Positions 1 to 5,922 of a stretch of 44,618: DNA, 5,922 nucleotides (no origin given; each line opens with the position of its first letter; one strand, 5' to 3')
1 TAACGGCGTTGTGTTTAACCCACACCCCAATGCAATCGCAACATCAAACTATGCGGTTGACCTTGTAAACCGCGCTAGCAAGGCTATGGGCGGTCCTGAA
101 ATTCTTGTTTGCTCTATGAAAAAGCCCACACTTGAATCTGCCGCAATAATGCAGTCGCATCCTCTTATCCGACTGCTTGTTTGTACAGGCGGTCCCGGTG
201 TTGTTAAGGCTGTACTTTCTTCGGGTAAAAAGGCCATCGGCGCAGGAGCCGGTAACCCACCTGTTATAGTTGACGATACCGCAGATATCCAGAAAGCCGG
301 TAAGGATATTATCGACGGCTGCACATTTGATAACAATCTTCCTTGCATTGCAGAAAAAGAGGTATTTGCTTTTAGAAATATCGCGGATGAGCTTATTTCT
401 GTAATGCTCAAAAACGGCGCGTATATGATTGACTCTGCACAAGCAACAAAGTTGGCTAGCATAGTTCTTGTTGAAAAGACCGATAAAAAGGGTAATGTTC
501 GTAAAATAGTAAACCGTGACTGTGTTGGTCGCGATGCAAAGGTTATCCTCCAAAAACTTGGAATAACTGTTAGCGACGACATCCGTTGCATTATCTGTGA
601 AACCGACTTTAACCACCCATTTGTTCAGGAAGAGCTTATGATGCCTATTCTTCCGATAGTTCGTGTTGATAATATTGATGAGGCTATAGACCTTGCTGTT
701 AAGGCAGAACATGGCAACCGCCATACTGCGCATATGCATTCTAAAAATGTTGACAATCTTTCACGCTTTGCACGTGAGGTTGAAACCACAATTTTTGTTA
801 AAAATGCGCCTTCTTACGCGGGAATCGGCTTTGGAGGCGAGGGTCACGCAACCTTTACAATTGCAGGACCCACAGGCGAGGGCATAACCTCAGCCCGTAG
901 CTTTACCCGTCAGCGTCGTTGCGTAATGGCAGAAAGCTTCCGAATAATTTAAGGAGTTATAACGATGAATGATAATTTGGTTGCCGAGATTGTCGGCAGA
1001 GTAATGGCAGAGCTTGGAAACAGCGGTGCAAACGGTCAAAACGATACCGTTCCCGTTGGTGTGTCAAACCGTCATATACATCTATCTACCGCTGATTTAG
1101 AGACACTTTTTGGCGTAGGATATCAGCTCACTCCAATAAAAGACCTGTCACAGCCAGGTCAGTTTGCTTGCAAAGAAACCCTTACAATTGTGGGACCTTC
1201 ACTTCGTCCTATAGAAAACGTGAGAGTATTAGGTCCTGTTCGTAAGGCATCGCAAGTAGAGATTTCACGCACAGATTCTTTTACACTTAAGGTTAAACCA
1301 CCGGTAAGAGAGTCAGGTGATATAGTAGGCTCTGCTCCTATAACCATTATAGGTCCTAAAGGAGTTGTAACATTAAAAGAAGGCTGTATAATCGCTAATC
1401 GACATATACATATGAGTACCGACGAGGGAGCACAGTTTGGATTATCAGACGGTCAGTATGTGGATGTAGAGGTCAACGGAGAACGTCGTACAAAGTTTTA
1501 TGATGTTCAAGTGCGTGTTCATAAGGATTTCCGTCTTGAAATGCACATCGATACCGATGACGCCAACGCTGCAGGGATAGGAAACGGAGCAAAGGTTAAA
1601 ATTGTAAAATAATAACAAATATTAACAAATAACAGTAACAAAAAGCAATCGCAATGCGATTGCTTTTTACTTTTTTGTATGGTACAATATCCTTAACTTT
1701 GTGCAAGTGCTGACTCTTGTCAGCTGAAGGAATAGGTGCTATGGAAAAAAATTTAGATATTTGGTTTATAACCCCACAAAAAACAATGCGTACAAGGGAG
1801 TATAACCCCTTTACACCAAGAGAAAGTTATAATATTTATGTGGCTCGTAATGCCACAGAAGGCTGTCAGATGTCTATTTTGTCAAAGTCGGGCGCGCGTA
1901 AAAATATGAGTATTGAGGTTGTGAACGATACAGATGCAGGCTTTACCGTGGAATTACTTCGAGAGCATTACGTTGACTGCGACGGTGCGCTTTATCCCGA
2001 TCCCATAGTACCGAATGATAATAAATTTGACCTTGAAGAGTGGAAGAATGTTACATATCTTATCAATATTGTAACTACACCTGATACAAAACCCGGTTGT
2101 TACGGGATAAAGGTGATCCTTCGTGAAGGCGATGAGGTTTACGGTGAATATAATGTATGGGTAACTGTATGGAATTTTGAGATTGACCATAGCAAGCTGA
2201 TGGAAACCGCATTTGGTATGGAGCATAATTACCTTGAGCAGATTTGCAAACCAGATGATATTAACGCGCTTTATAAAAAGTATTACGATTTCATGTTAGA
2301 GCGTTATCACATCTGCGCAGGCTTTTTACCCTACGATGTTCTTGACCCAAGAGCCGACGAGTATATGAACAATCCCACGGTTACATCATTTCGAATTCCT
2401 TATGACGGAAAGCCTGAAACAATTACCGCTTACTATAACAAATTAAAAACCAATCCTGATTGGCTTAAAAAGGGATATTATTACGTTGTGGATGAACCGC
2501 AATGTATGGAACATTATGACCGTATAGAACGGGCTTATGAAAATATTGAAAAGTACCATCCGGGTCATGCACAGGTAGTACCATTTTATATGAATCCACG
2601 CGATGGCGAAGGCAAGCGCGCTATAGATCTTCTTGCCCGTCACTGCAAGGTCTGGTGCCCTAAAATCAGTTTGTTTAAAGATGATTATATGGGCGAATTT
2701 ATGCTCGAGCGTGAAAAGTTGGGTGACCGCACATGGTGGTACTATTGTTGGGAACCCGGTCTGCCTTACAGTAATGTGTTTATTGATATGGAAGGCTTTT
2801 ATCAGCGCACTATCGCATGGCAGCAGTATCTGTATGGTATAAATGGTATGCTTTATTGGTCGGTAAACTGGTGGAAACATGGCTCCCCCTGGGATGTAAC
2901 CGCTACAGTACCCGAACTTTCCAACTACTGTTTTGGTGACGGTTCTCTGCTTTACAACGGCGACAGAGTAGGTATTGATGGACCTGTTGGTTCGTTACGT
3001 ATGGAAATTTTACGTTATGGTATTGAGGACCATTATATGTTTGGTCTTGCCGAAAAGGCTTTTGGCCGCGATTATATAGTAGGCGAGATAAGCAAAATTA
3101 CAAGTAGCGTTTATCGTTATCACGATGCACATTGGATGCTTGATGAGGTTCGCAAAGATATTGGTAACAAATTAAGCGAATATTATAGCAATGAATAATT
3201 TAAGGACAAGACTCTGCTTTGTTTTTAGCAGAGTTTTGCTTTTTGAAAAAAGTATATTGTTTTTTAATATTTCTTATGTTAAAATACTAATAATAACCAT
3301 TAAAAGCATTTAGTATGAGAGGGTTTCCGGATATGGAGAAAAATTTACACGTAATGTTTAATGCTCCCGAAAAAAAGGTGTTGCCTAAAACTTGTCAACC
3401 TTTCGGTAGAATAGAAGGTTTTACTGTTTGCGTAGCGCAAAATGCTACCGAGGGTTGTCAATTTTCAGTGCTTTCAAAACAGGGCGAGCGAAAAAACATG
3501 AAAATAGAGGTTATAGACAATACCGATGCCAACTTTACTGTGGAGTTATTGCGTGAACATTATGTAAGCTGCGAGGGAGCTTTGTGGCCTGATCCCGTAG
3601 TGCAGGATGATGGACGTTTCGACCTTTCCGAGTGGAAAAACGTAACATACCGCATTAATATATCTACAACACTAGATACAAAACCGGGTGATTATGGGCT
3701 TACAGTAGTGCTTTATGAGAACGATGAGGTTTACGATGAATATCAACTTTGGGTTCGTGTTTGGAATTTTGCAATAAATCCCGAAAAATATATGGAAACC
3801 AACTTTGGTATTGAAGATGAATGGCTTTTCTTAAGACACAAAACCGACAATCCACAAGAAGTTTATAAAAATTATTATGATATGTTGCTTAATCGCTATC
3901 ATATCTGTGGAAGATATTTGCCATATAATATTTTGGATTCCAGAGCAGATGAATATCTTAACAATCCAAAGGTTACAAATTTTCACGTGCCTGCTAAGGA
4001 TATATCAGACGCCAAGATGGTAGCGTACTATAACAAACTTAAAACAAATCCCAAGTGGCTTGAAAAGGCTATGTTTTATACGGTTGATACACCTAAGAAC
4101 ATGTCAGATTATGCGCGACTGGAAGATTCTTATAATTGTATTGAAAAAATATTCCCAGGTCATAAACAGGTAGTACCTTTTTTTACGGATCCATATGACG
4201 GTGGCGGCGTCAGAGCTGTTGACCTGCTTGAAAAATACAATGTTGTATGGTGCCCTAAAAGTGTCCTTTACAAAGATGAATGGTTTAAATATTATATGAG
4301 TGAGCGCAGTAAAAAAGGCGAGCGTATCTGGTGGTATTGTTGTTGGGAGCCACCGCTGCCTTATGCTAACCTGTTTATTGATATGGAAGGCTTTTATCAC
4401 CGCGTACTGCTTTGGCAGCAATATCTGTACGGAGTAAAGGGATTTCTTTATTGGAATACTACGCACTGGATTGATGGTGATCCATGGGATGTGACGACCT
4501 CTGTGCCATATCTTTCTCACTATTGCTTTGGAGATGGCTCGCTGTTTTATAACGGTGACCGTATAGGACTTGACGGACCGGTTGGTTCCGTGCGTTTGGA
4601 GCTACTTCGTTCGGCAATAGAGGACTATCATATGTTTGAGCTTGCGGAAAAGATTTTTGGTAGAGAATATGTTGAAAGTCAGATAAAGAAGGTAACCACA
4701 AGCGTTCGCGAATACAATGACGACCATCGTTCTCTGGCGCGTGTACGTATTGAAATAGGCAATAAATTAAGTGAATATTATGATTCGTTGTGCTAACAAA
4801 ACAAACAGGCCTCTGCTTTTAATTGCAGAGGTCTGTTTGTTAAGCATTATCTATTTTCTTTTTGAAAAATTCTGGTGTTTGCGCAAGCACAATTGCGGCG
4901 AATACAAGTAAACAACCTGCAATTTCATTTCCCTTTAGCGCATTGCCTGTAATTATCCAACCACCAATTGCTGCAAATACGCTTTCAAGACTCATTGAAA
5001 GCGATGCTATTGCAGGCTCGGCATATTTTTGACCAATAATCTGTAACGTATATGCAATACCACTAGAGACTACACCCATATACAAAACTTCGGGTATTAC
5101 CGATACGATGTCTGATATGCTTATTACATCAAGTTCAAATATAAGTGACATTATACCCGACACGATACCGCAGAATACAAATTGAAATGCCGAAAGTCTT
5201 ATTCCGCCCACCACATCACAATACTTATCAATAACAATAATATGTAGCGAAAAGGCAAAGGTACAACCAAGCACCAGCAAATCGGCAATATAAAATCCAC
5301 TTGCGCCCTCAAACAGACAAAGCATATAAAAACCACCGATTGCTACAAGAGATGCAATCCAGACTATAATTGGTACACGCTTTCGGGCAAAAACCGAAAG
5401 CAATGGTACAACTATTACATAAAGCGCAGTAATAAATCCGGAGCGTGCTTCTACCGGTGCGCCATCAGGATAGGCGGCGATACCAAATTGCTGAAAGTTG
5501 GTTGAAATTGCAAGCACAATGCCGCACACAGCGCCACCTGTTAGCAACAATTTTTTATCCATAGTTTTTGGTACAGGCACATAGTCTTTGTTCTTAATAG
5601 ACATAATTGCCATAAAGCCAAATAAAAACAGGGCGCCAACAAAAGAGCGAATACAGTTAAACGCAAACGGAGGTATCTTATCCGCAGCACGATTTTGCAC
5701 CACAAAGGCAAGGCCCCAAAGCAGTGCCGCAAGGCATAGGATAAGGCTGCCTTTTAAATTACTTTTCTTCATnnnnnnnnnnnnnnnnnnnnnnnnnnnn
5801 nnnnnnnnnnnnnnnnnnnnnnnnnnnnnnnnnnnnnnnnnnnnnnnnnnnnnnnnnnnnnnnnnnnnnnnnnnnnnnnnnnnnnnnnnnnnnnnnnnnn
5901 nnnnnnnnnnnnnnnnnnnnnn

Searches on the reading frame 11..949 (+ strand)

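Call 24: search_protein_families(library=pfam, proteins=[window:11-949:+], max_evalue=0.001)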
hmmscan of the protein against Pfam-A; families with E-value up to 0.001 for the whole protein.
window:11-949:+ (313 aa): 1 family
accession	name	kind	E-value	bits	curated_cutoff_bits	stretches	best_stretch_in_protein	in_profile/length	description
PF00171.27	Aldedh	-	3.9e-17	62.4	23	1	15-280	172-441/461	Aldehyde dehydrogenase family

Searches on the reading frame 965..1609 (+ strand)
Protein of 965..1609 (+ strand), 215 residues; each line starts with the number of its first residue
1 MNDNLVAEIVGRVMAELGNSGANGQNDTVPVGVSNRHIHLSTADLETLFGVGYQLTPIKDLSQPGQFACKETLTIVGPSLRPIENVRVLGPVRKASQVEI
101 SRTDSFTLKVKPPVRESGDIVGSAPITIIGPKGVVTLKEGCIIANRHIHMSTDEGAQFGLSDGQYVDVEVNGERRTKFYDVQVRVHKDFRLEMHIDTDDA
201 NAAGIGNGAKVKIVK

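Call 24: search_protein_families(library=pfam, proteins=[window:965-1609:+], max_evalue=0.001)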
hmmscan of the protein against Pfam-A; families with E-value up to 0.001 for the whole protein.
window:965-1609:+ (215 aa): 1 family
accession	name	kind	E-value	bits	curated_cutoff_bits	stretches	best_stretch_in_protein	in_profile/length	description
PF06130.18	PTAC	-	9.7e-79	263.7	25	1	30-205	1-175/176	Phosphate propanoyltransferase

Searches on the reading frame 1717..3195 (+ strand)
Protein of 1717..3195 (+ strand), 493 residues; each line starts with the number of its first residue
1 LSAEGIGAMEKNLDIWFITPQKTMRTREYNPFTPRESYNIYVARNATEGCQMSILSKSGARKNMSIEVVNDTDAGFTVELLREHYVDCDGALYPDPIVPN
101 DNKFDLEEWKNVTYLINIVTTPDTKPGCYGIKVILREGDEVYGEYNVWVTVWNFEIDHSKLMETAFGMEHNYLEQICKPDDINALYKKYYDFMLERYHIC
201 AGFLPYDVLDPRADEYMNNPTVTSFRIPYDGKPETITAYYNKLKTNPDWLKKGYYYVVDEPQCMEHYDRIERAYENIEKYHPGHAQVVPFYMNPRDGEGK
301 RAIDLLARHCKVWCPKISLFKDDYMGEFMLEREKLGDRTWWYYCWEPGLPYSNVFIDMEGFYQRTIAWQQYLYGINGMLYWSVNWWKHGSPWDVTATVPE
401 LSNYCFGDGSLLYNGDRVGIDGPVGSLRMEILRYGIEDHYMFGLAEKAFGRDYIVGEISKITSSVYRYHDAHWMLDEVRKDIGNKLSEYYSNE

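Call 24: search_protein_families(library=pfam, proteins=[window:1717-3195:+], max_evalue=0.001)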
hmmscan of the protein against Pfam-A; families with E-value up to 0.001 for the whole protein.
window:1717-3195:+ (493 aa): 1 family
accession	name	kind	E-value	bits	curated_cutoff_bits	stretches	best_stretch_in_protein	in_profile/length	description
PF13320.12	GH123_cat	-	4.6e-18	66.1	23.1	1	247-441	149-320/324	Glycoside hydrolase 123, catalytic domain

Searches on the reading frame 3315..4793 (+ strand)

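Call 24: search_protein_families(library=pfam, proteins=[window:3315-4793:+], max_evalue=0.001)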
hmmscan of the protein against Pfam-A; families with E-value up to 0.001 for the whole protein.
window:3315-4793:+ (493 aa): 1 family
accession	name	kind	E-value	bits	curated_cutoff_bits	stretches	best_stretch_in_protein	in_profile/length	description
PF13320.12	GH123_cat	-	3.6e-18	66.4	23.1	1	245-443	148-323/324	Glycoside hydrolase 123, catalytic domain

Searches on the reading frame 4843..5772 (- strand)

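Call 24: search_protein_families(library=pfam, proteins=[window:4843-5772:-], max_evalue=0.001)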
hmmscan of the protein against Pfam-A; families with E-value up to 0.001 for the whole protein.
window:4843-5772:- (310 aa): 1 family
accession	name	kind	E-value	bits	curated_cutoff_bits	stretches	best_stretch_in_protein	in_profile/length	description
PF00892.27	EamA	-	1.2e-26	94.1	28.2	2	163-296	3-132/135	EamA-like transporter family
